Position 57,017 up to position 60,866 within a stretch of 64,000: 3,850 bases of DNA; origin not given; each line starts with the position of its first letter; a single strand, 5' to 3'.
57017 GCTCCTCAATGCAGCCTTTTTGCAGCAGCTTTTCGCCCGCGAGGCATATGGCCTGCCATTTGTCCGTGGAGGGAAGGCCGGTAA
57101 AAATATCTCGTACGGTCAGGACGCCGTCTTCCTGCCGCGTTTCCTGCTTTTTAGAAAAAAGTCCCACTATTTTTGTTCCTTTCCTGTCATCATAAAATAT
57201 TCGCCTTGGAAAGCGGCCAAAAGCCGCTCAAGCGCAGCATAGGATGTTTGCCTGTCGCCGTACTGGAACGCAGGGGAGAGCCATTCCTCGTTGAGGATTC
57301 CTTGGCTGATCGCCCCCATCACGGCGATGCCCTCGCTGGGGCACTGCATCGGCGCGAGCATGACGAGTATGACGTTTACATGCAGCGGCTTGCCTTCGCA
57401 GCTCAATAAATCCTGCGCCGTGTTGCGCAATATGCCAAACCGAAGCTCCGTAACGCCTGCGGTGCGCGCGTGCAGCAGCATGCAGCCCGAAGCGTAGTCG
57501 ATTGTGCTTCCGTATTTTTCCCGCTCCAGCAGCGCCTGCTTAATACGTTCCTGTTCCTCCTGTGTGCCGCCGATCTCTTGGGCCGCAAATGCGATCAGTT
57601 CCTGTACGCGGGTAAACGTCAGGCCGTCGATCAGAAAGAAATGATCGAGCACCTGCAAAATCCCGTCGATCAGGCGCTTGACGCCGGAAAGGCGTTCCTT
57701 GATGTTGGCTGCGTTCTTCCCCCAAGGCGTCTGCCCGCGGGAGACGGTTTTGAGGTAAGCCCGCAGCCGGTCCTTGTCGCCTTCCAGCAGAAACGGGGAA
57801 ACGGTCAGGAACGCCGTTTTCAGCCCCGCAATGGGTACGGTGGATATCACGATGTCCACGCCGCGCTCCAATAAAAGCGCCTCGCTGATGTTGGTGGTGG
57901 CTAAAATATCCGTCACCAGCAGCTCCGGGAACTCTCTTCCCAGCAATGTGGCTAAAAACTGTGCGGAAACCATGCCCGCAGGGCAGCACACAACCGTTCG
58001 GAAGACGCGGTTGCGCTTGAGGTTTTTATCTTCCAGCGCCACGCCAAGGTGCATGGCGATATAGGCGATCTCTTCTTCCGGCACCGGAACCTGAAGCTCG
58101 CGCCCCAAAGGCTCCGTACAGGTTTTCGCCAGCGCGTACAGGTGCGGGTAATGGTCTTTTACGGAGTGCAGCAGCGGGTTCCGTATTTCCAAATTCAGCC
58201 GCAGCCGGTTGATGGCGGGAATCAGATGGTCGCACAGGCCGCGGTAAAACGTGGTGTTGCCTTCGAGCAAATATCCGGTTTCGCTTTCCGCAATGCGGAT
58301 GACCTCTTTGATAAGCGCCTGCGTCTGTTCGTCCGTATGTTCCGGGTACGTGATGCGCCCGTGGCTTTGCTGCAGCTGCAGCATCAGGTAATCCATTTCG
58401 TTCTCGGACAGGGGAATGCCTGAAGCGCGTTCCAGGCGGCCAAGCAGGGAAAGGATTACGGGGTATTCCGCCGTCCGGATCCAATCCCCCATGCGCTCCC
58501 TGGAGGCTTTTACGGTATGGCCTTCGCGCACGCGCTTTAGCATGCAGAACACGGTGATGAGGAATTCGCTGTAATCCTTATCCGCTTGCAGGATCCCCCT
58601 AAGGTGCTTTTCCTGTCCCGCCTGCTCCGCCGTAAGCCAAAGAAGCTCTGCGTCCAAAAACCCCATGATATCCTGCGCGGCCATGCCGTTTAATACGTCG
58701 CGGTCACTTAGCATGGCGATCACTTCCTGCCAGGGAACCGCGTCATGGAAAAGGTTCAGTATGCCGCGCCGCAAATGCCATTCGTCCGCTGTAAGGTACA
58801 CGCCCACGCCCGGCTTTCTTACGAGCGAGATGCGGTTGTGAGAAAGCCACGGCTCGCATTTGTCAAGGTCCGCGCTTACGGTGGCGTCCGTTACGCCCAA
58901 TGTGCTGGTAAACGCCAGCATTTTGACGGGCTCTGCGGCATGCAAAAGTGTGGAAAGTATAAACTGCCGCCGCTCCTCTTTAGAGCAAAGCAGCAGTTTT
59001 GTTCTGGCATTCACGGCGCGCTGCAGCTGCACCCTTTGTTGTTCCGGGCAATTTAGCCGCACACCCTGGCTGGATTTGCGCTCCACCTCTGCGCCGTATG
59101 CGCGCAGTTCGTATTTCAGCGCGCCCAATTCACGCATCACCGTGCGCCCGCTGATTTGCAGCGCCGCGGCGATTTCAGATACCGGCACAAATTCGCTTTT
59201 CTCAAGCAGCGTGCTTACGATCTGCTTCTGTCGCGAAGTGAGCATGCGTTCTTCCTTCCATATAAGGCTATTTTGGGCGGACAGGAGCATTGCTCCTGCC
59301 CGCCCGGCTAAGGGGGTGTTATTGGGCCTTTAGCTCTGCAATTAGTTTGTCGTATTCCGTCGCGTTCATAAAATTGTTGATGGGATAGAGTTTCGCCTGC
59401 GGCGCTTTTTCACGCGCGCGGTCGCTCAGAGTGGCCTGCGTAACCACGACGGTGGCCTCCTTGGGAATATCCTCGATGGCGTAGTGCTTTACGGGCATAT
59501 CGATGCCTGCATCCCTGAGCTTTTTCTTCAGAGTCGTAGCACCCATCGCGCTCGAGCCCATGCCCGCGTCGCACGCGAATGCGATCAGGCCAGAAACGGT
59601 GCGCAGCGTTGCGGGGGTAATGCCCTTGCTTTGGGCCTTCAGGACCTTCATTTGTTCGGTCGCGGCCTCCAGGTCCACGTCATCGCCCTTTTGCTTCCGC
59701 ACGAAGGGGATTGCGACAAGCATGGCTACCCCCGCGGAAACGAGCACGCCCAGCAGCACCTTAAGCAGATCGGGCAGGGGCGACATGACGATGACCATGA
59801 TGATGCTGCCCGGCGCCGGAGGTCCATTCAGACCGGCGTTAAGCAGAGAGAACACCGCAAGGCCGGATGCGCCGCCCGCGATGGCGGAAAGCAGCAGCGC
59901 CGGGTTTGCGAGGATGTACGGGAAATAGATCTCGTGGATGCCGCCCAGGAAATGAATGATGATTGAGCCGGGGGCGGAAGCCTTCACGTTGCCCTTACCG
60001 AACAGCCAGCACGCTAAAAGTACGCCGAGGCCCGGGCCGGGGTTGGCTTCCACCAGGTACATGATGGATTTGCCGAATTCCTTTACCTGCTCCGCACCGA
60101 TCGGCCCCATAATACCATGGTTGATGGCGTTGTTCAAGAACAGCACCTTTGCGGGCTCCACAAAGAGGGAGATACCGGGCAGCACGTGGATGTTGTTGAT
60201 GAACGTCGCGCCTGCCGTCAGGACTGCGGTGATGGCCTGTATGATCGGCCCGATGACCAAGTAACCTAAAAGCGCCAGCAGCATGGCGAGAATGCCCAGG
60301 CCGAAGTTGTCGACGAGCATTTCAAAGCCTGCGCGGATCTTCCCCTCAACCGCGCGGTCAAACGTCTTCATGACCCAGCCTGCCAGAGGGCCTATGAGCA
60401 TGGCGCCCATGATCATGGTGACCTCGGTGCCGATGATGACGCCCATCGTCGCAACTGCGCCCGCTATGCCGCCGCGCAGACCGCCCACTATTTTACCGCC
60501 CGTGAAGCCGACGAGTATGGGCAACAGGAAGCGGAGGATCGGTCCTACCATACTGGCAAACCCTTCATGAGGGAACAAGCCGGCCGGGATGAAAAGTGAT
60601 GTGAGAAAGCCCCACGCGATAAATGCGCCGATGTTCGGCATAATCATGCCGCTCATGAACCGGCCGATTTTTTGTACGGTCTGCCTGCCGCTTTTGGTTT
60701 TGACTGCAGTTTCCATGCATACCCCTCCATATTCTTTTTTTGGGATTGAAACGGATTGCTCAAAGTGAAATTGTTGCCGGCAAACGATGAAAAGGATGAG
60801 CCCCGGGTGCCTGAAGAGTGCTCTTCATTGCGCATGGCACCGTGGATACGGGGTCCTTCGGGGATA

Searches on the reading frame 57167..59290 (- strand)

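Call 36: search_protein_families(library=pfam, proteins=[window:57167-59290:-])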
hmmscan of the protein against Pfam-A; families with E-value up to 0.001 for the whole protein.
window:57167-59290:- (707 aa): 5 families
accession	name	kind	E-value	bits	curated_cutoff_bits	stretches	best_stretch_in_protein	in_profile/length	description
PF00874.25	PRD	-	5.8e-30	103.9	23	2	328-416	1-88/90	PRD domain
PF08279.18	HTH_11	-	1.2e-09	38.3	25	1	20-77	1-54/55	HTH domain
PF05043.19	Mga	-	3.6e-06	27.9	21.1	0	22-75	19-68/87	Mga helix-turn-helix domain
PF00359.27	PTS_EIIA_2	-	2.3e-05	24.8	27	1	558-669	13-123/144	Phosphoenolpyruvate-dependent sugar phosphotransferase system, EIIA 2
PF08220.18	HTH_DeoR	-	0.00076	19.6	21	0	20-58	1-38/57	DeoR-like helix-turn-helix domain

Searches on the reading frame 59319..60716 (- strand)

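Call 36: search_protein_families(library=pfam, proteins=[window:59319-60716:-])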
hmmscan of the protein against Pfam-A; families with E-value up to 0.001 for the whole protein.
window:59319-60716:- (465 aa): 2 families
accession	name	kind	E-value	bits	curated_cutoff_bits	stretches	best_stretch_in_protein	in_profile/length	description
PF02378.23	PTS_EIIC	-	6.7e-14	52.1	30.7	1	23-282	2-319/319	Phosphotransferase system, EIIC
PF02302.22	PTS_IIB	-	1.9e-13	51.3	23.6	1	378-460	2-89/90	PTS system, Lactose/Cellobiose specific IIB subunit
